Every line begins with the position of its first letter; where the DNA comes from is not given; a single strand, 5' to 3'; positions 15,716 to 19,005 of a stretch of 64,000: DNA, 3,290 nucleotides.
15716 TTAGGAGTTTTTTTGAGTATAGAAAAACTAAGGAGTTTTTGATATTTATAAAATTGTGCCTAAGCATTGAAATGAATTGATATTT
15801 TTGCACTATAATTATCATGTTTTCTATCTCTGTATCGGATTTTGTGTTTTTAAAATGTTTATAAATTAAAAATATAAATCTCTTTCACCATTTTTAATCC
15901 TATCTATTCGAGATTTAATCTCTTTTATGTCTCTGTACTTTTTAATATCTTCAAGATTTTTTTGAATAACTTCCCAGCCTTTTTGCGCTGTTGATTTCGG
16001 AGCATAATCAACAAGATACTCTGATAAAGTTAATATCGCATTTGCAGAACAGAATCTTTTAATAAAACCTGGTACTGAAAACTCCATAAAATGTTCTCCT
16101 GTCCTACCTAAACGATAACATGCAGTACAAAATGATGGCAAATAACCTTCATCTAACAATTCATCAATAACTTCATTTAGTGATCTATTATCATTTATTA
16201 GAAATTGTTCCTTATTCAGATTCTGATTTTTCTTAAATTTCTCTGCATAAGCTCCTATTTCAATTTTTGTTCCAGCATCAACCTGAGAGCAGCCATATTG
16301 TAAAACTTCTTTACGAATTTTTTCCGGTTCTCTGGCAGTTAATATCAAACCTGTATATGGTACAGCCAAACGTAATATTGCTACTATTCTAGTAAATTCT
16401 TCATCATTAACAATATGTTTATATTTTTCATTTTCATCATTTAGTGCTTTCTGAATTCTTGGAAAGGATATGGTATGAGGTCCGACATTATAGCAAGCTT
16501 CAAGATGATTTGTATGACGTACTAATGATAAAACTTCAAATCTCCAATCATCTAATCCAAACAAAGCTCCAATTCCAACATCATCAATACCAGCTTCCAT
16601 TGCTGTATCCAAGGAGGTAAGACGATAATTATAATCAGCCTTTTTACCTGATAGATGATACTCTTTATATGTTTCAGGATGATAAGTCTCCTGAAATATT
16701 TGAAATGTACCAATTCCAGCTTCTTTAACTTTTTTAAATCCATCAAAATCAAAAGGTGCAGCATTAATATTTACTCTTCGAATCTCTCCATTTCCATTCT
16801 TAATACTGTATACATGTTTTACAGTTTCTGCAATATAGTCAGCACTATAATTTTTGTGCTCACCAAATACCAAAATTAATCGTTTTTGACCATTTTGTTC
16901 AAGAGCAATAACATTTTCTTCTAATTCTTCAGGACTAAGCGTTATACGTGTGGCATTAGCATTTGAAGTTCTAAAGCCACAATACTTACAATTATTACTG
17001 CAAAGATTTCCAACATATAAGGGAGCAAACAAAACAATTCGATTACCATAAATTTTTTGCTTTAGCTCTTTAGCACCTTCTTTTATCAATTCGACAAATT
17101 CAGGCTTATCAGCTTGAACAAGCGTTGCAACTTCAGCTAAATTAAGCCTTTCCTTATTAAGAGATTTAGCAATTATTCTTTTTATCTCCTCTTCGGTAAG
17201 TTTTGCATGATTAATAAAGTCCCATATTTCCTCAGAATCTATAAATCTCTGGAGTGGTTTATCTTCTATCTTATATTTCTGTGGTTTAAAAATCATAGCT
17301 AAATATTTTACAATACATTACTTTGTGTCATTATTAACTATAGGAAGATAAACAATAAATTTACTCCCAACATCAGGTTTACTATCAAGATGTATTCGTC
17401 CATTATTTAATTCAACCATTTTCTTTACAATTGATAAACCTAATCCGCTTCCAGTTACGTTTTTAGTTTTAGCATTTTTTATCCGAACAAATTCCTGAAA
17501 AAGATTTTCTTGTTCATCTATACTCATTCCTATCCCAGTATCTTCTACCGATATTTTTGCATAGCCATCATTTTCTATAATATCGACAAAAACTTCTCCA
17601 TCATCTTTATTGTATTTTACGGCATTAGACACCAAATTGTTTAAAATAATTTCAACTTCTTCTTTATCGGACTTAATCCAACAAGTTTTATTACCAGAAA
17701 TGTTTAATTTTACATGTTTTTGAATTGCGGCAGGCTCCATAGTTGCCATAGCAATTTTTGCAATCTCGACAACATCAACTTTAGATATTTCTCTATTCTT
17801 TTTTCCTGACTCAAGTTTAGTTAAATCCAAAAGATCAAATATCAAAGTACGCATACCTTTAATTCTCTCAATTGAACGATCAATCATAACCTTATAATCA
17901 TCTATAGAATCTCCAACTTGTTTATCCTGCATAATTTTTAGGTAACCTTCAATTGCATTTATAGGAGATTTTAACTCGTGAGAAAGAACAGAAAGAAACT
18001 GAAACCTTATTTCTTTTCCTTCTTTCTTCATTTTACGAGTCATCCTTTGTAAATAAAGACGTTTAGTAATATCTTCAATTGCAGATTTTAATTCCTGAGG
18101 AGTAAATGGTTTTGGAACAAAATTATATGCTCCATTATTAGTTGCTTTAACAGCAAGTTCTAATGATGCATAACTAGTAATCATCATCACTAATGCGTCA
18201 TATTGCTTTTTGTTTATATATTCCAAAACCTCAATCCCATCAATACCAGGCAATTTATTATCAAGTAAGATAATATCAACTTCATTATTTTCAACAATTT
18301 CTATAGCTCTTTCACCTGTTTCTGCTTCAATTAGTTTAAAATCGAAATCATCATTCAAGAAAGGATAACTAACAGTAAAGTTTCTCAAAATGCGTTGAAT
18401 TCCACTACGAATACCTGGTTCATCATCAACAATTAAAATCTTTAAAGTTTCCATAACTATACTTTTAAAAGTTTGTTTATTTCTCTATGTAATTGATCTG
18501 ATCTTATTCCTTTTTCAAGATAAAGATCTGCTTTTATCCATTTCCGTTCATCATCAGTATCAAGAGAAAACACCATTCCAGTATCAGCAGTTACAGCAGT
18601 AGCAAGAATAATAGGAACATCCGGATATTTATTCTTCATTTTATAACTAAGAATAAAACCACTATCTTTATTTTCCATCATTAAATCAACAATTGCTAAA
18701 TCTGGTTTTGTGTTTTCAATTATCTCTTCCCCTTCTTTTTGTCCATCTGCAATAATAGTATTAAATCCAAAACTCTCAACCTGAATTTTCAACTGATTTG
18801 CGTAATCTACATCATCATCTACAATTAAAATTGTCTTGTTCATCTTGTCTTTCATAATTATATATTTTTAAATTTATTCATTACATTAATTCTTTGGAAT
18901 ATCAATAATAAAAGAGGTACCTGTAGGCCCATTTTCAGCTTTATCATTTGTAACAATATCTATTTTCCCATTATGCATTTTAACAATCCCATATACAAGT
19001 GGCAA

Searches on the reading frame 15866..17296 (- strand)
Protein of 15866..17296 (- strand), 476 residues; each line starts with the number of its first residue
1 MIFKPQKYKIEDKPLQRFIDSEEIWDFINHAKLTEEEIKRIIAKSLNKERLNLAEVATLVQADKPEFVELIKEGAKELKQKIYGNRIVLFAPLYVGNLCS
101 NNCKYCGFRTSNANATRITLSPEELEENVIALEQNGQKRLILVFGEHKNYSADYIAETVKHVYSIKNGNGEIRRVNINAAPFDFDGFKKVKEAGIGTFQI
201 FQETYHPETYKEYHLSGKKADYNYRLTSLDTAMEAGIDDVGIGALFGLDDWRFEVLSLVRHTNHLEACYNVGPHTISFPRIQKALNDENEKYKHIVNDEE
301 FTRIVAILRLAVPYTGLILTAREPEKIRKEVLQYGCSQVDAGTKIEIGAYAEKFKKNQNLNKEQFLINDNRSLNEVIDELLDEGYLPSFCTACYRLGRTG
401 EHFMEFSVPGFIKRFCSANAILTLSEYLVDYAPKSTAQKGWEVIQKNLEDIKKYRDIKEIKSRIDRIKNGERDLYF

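Call 3: search_protein_families(library=pfam, proteins=[window:15866-17296:-], max_evalue=0.01)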
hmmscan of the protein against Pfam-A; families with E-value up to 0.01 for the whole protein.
window:15866-17296:- (476 aa): 2 families
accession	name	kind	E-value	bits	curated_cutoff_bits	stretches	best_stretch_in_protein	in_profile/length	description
PF04055.27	Radical_SAM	-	6.7e-17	62.6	29.5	1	95-247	3-153/166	Radical SAM superfamily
PF06968.18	BATS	-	6.7e-17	61.9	22.2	1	277-385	1-87/88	Biotin and Thiamin Synthesis associated domain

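Call 4: search_protein_families(library=ncbifam, proteins=[window:15866-17296:-], max_evalue=0.01)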
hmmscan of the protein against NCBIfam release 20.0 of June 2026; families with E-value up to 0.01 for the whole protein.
window:15866-17296:- (476 aa): 21 families
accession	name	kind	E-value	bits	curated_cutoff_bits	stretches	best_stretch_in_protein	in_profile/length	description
TIGR03955.1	rSAM_HydG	equivalog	1.1e-150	502.2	312.15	1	9-476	2-470/470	[FeFe] hydrogenase H-cluster radical SAM maturase HydG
TIGR02351.2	thiH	equivalog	3.6e-87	292.8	380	1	33-388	17-359/364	2-iminoacetate synthase ThiH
TIGR04158.1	rSAM_MIA_synth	equivalog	2.5e-26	92.4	400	1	75-376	46-350/368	3-methyl-2-indolic acid synthase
TIGR03910.1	pyrrolys_PylB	equivalog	1.2e-23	83.6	348.2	1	36-314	3-270/347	methylornithine synthase PylB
TIGR03956.1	rSAM_HydE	equivalog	4.4e-21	75.5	254.6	1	45-248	5-201/340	[FeFe] hydrogenase H-cluster radical SAM maturase HydE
NF005609.0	PRK07360.1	equivalog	3.6e-12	45.7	426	1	34-171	4-138/374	7,8-didemethyl-8-hydroxy-5-deazariboflavin synthase subunit CofH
TIGR00433.2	bioB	equivalog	8.1e-11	41.7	225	1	51-321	3-260/307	biotin synthase BioB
TIGR03551.1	F420_cofH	equivalog_domain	1.4e-10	40.6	374.1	1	55-164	5-114/345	5-amino-6-(D-ribitylamino)uracil--L-tyrosine 4-hydroxyphenyl transferase CofH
TIGR03700.1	mena_SCO4494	equivalog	6.1e-10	38.5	434.55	1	42-162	2-121/351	aminofutalosine synthase MqnE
TIGR03699.1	menaquin_MqnC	equivalog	2.4e-09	36.5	428.1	1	50-163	2-115/342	cyclic dehypoxanthinyl futalosine synthase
TIGR00423.1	TIGR00423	subfamily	1.1e-08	34.7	260.25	1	96-164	12-80/310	CofH family radical SAM protein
NF006276.0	PRK08444.1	equivalog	2.2e-08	33.5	560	1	40-173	2-130/353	aminofutalosine synthase MqnE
NF004884.0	PRK06245.1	equivalog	2.5e-08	33.2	209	1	95-161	21-85/340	7,8-didemethyl-8-hydroxy-5-deazariboflavin synthase subunit CofG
TIGR03550.1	F420_cofG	equivalog_domain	9.6e-08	31.5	213.35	1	90-155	7-70/322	7,8-didemethyl-8-hydroxy-5-deazariboflavin synthase CofG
NF006687.0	PRK09234.1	equivalog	2.3e-07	29.4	1018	1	30-162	471-604/849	bifunctional FO biosynthesis protein CofGH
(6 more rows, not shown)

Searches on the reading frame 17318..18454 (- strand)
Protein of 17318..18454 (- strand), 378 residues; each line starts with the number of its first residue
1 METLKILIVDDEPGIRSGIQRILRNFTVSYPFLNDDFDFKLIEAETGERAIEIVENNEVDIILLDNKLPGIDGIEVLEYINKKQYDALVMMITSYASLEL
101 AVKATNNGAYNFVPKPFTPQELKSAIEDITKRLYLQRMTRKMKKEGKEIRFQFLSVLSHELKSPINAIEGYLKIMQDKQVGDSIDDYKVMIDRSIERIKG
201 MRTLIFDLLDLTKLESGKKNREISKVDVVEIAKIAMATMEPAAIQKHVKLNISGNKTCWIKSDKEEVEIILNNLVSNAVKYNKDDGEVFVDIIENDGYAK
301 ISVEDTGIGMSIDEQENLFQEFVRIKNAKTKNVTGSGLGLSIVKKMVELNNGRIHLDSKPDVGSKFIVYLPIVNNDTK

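Call 3: search_protein_families(library=pfam, proteins=[window:17318-18454:-], max_evalue=0.01)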
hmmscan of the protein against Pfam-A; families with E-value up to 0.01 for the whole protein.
window:17318-18454:- (378 aa): 6 families
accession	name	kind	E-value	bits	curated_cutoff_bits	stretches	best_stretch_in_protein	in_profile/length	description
PF02518.31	HATPase_c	-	2.5e-26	92.7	26.4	1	263-372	2-109/111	Histidine kinase-, DNA gyrase B-, and HSP90-like ATPase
PF00072.30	Response_reg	-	1.5e-25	89.9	30.2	1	6-127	1-111/111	Response regulator receiver domain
PF00512.31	HisKA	-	2.1e-13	50.6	26.9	1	152-217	4-66/66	His Kinase A (phospho-acceptor) domain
PF13581.12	HATPase_c_2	-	0.00022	21.7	27.4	1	262-348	27-110/127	Histidine kinase-like ATPase domain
PF20274.4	cREC_REC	-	0.00028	21.9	27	1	41-86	15-63/88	Cyclic-phosphate processing Receiver domain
PF13589.12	HATPase_c_3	-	0.005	17.3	25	1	268-339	4-76/137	Histidine kinase-, DNA gyrase B-, and HSP90-like ATPase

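Call 4: search_protein_families(library=ncbifam, proteins=[window:17318-18454:-], max_evalue=0.01)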
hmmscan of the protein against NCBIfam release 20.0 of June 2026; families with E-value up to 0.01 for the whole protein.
window:17318-18454:- (378 aa): 165 families (the best 25 are shown)
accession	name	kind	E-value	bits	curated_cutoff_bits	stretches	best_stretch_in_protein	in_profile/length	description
NF046044.1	PnpS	equivalog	3.6e-55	187.5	400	1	145-371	165-390/390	two-component system histidine kinase PnpS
NF047874.1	MASE3_PAS_HK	subfamily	7.3e-51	173.7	560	1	124-374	370-627/655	MASE3 domain-containing sensor histidine kinase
TIGR02956.1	TMAO_torS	equivalog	7.4e-51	173.3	676.5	2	144-374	458-684/967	TMAO reductase system sensor histidine kinase/response regulator TorS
NF041947.1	LuxQ_Vibrio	equivalog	9.1e-51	172.7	1200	2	138-375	460-699/843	quorum-sensing autoinducer 2 sensor kinase/phosphatase LuxQ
NF041832.1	near_NosP_CTERM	subfamily_domain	1.5e-49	169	400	2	152-375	9-228/370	NahK/ErcS family hybrid sensor histidine kinase/response regulator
TIGR02966.1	phoR_proteo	equivalog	4.5e-49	167.2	334.2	1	73-369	48-332/333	phosphate regulon sensor histidine kinase PhoR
NF008099.0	PRK10841.1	equivalog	1.4e-44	152.1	920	2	147-375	467-693/949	two-component system sensor histidine kinase RcsC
NF008318.0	PRK11107.1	equivalog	2.1e-43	148.5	890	2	138-375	281-521/920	two-component sensor histidine kinase BarA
NF011874.0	PRK15347.1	equivalog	1.3e-42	145.9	852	2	152-373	400-615/921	two component system sensor kinase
NF033092.0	HK_WalK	equivalog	1.1e-41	143.1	725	1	136-372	360-594/594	cell wall metabolism sensor histidine kinase WalK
NF041880.1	EPS_EpsF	equivalog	2.5e-41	141.7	900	2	146-371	270-492/492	response regulator EpsF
NF047465.1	hybrid_HK_LvrA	exception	1.1e-39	136.2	1200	2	145-373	197-423/819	hybrid histidine kinase/response regulator LvrA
NF008302.0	PRK11091.1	equivalog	3.3e-39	134.7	838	2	128-373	265-506/779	aerobic respiration two-component sensor histidine kinase ArcB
NF038297.2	hybrid_HK_HrmK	equivalog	7.3e-39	133.9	725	1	134-376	213-461/607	hybrid histidine kinase/response regulator HrmK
NF041735.1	hist_kin_RppB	equivalog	1.6e-37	129.3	400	1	152-371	218-438/438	two-component system sensor histidine kinase RppB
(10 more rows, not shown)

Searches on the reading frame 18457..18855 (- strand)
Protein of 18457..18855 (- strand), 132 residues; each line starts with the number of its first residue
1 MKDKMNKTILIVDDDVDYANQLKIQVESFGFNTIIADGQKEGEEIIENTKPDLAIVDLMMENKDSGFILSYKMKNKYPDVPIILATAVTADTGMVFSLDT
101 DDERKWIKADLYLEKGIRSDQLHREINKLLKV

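Call 3: search_protein_families(library=pfam, proteins=[window:18457-18855:-], max_evalue=0.01)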
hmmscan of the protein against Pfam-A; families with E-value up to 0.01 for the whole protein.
window:18457-18855:- (132 aa): 1 family
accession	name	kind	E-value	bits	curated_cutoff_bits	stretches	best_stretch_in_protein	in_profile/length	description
PF00072.30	Response_reg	-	2e-13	50.9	30.2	1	9-126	1-110/111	Response regulator receiver domain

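Call 4: search_protein_families(library=ncbifam, proteins=[window:18457-18855:-], max_evalue=0.01)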
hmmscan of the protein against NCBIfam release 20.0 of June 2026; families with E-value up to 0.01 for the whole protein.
window:18457-18855:- (132 aa): 66 families (the best 25 are shown)
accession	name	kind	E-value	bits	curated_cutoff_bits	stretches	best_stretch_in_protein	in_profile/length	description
TIGR02154.1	PhoB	equivalog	1.4e-12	47.4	296.2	1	5-101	1-98/226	phosphate regulon transcriptional regulator PhoB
NF040534.1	resp_reg_YycF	equivalog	1.8e-11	43.7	340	1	7-100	1-92/231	response regulator YycF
NF045717.1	DVU0259_DivK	exception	9.8e-11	41.9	160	1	5-91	1-88/117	DVU0259 family response regulator domain-containing protein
NF040689.1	MtrAB_MtrA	equivalog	1.1e-10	41.3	300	1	9-101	1-91/219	MtrAB system response regulator MtrA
NF045944.1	ResRegRpaBCyano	equivalog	1.1e-10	41.3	330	1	10-130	1-112/229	response regulator transcription factor RpaB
NF053854.1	RespRegPhoBBctds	equivalog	1.2e-10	41.1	270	1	9-101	1-95/225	two-component system response regulator PhoB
NF033120.0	vanR_FM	exception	1.5e-10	41.1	460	1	7-99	4-94/231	vancomycin resistance response regulator transcription factor, VanR-F/VanR-M family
NF010076.0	PRK13557.1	subfamily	2e-10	39.7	631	1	4-91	413-501/540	histidine kinase famiy protein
NF045505.1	RR_RssB_Pseudo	equivalog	4e-10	39.3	700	1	5-93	4-91/394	two-component system response regulator RssB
NF033791.1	ActR_PrrA_rreg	equivalog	4.2e-10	39.9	250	1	6-88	1-82/173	ActR/PrrA/RegA family redox response regulator transcription factor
NF007005.1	PRK09468.1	equivalog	6.1e-10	38.9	331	1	6-130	3-119/237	osmolarity response regulator transcription factor OmpR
TIGR03787.1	marine_sort_RR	equivalog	6.5e-10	38.9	335.7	1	7-130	1-118/227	proteobacterial dedicated sortase system response regulator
NF011695.0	PRK15115.1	equivalog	7.6e-10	38.1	763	1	4-90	4-89/445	two-component system response regulator GlrR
NF051850.1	RespRegRprY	equivalog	2.6e-09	36.8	370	1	8-130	6-120/234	response regulator transcription factor RprY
NF000404.1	vanR-D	exception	8.6e-09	35.3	500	1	5-103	1-97/232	vancomycin resistance response regulator transcription factor VanR-D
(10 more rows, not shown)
